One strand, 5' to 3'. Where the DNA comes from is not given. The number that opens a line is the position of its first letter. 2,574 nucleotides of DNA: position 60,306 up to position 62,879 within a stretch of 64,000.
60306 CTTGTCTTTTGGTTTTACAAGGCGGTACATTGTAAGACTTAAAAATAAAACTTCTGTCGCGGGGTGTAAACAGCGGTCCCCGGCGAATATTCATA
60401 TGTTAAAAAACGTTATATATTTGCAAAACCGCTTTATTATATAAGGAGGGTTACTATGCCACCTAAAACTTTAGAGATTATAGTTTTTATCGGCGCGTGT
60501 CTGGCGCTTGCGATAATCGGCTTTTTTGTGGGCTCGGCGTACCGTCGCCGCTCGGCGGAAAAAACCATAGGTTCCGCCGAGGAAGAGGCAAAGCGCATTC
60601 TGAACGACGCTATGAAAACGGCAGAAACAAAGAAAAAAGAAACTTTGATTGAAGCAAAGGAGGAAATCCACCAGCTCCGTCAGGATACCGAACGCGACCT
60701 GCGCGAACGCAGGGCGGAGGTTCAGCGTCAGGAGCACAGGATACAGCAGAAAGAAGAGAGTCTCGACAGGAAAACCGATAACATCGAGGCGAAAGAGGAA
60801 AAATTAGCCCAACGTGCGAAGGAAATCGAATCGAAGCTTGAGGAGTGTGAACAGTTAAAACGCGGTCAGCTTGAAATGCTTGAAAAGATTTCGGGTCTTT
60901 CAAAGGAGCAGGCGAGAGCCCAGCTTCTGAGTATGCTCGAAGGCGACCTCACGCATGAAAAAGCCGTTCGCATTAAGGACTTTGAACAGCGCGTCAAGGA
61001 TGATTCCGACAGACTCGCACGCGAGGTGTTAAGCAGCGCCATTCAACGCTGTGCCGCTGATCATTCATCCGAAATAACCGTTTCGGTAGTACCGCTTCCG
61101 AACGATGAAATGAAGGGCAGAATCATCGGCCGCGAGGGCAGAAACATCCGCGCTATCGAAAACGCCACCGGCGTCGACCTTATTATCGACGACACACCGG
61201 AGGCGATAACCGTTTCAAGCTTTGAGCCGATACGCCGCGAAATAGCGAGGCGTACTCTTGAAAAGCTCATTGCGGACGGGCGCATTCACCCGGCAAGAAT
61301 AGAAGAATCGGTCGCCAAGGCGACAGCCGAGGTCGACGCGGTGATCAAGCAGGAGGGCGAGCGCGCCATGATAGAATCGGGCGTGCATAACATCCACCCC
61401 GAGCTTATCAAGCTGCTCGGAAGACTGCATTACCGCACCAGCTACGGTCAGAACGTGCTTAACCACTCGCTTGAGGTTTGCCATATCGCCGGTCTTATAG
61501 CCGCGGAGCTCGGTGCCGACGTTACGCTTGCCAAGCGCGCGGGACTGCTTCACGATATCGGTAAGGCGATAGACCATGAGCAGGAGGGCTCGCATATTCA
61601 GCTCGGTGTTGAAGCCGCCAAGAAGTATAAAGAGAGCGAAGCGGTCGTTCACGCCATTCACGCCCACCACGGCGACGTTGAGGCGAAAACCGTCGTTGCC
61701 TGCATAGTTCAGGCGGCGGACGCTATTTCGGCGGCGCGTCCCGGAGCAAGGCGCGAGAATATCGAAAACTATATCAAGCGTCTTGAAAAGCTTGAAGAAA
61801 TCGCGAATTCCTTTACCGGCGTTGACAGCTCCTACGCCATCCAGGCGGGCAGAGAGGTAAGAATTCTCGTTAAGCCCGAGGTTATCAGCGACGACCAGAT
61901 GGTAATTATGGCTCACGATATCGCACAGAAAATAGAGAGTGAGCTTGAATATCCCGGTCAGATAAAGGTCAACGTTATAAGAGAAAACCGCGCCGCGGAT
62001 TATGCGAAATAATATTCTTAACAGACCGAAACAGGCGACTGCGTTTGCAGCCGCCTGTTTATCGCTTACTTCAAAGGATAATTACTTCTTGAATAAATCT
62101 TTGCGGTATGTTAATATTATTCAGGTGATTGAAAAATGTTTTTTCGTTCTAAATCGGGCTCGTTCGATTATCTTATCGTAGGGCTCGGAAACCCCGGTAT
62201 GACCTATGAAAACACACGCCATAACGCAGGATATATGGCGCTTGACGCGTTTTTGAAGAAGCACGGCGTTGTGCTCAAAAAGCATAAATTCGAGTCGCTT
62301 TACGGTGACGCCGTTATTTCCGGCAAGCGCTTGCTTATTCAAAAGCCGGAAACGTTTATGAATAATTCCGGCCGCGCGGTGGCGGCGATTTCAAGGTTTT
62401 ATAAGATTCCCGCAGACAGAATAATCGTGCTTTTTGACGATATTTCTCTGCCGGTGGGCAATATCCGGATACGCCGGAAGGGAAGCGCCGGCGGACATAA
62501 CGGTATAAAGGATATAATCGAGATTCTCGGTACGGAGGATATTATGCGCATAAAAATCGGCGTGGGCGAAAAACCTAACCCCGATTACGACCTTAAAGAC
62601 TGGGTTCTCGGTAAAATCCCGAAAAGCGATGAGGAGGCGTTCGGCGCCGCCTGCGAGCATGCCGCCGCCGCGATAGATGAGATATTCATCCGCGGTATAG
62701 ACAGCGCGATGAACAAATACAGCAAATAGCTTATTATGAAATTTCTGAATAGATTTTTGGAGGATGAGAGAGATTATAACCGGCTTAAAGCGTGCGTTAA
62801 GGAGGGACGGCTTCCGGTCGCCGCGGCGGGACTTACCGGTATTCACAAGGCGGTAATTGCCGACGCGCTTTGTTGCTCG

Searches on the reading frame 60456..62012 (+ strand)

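Call 60: search_protein_families(library=pfam, proteins=[window:60456-62012:+], max_evalue=0.0001)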
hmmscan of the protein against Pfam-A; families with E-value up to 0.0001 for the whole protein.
window:60456-62012:+ (518 aa): 4 families
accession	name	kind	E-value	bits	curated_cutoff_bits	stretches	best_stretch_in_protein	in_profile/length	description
PF12072.13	RNase_Y_N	-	5.5e-62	209.2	32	1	14-203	5-201/201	RNase Y N-terminal region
PF01966.28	HD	-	3.1e-19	69.8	22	1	334-426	1-115/116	HD domain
PF00013.35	KH_1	-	6.3e-09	35.9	21.5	1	212-269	4-65/66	KH domain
PF08668.18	HDOD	-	3.1e-05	24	22.9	1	333-408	94-172/196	HDOD domain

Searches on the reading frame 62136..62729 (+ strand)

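Call 60: search_protein_families(library=pfam, proteins=[window:62136-62729:+], max_evalue=0.0001)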
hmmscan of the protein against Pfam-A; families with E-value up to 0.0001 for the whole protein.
window:62136-62729:+ (197 aa): 1 family
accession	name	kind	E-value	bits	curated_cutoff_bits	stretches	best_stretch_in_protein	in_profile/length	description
PF01195.25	Pept_tRNA_hydro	-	1.4e-65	221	27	1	13-195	1-182/183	Peptidyl-tRNA hydrolase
